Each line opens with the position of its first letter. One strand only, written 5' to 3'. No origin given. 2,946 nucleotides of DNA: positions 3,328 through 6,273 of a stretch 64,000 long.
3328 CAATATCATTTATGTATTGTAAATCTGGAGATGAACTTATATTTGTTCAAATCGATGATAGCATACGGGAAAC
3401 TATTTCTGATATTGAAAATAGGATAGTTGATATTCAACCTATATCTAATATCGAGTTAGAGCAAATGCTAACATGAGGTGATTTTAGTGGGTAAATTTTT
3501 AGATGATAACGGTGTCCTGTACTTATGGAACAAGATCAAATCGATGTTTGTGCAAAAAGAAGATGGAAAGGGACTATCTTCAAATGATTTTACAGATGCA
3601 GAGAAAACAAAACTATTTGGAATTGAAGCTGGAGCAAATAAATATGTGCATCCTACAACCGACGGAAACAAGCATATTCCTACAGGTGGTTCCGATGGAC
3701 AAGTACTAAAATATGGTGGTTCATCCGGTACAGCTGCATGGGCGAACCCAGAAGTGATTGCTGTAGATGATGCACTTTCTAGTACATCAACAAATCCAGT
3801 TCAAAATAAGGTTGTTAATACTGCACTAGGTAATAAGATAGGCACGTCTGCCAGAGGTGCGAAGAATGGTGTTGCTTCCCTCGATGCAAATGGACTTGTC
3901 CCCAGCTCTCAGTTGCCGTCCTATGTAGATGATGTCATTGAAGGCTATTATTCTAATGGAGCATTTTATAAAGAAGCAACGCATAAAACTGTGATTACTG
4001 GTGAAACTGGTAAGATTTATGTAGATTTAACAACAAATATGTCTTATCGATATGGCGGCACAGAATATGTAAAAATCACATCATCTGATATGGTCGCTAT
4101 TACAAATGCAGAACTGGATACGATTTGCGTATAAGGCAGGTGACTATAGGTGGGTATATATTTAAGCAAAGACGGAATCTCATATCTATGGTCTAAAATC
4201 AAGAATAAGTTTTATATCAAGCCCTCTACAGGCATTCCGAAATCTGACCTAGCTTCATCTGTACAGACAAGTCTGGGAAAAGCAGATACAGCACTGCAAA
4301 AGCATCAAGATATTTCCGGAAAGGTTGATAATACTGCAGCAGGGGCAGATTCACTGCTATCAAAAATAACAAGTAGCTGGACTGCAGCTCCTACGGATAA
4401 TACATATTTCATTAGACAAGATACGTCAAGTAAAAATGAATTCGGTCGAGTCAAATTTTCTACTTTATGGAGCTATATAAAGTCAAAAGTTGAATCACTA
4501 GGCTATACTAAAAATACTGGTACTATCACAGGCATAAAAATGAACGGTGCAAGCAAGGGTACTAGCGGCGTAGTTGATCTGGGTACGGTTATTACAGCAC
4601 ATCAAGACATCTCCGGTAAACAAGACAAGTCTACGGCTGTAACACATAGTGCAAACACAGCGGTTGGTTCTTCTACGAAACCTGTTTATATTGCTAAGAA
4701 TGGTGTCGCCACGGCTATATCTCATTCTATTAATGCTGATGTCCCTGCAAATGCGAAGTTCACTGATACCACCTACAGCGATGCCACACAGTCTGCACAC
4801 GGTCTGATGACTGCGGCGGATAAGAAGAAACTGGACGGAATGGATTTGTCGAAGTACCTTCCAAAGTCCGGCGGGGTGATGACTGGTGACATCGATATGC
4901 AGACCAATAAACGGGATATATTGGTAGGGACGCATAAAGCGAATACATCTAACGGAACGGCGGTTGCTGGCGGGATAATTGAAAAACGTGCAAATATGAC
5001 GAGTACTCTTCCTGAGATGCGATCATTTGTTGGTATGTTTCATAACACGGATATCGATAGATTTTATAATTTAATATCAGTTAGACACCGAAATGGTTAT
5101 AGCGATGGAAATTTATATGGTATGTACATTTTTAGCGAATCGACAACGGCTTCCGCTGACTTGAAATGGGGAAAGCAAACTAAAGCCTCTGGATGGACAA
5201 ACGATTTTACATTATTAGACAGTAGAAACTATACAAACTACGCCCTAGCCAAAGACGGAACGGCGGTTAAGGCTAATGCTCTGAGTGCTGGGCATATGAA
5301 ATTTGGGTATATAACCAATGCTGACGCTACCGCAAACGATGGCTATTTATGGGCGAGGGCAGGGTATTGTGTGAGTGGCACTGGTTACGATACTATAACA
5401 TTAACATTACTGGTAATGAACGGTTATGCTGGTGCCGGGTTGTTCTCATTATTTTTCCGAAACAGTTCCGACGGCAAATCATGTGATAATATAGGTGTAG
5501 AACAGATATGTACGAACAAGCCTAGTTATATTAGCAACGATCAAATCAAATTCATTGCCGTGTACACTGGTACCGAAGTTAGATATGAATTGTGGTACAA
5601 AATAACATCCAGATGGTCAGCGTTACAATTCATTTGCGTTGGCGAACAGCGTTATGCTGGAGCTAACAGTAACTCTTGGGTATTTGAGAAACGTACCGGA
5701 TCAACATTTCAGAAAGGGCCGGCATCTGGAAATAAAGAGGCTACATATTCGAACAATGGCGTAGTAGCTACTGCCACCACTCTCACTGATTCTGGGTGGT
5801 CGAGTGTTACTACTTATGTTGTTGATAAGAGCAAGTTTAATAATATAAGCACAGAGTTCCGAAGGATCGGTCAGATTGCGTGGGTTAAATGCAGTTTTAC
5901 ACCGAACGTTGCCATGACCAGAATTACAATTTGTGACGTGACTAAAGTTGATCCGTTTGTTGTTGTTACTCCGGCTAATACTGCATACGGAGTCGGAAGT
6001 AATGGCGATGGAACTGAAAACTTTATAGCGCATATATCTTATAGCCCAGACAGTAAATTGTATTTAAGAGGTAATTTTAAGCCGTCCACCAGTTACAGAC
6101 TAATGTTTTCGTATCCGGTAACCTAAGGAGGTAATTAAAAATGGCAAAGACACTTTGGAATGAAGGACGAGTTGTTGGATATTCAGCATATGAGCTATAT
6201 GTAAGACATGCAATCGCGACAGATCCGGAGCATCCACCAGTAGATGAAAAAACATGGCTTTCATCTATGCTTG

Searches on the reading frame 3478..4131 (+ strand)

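Call 8: search_protein_families(library=phrogs, proteins=[window:3478-4131:+], max_evalue=0.001)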
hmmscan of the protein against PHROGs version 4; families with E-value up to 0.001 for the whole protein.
window:3478-4131:+ (218 aa): 14 families
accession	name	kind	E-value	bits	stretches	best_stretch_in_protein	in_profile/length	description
phrog_38707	-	unknown function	7.2e-40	138.3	1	40-205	351-520/675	-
phrog_36886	-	unknown function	6.3e-10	39.3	1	40-96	145-200/605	-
phrog_15439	-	other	1e-09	39.7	1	123-202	39-109/290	peptidase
phrog_1446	-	tail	1.4e-08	35.5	1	110-162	64-116/251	minor tail protein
phrog_18608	-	unknown function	1.5e-08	35.4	1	24-62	207-245/416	-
phrog_24103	-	unknown function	1.6e-06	29.3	1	5-29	3-27/197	-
phrog_5596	-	unknown function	2.9e-06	27.3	1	102-149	25-72/451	-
phrog_27703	-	unknown function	3.2e-06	26.6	1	105-151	263-309/665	-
phrog_24456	-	tail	1.9e-05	24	1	34-61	290-317/972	tail fiber protein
phrog_3018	-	head and packaging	3.3e-05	24.1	1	136-203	38-96/341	head decoration protein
phrog_13892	-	tail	4.1e-05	23.8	1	68-182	403-512/676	minor tail protein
phrog_14959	-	unknown function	8.1e-05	20.6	1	102-212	94-198/2494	-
phrog_38190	-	unknown function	0.00057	20.4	0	21-61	212-254/351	-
phrog_14726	-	tail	0.00063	19.6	1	100-207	219-311/537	tail fiber protein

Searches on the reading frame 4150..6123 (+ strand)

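Call 8: search_protein_families(library=phrogs, proteins=[window:4150-6123:+], max_evalue=0.001)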
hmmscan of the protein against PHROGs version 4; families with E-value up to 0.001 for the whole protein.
window:4150-6123:+ (658 aa): 3 families
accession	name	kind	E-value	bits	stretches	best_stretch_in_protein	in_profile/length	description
phrog_1220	-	head and packaging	3.9e-11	43.9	1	108-393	270-523/574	head protein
phrog_1718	-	tail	0.00019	21.5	1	20-54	489-523/559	tail protein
phrog_6907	-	unknown function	0.00074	20.8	1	140-232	22-89/99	-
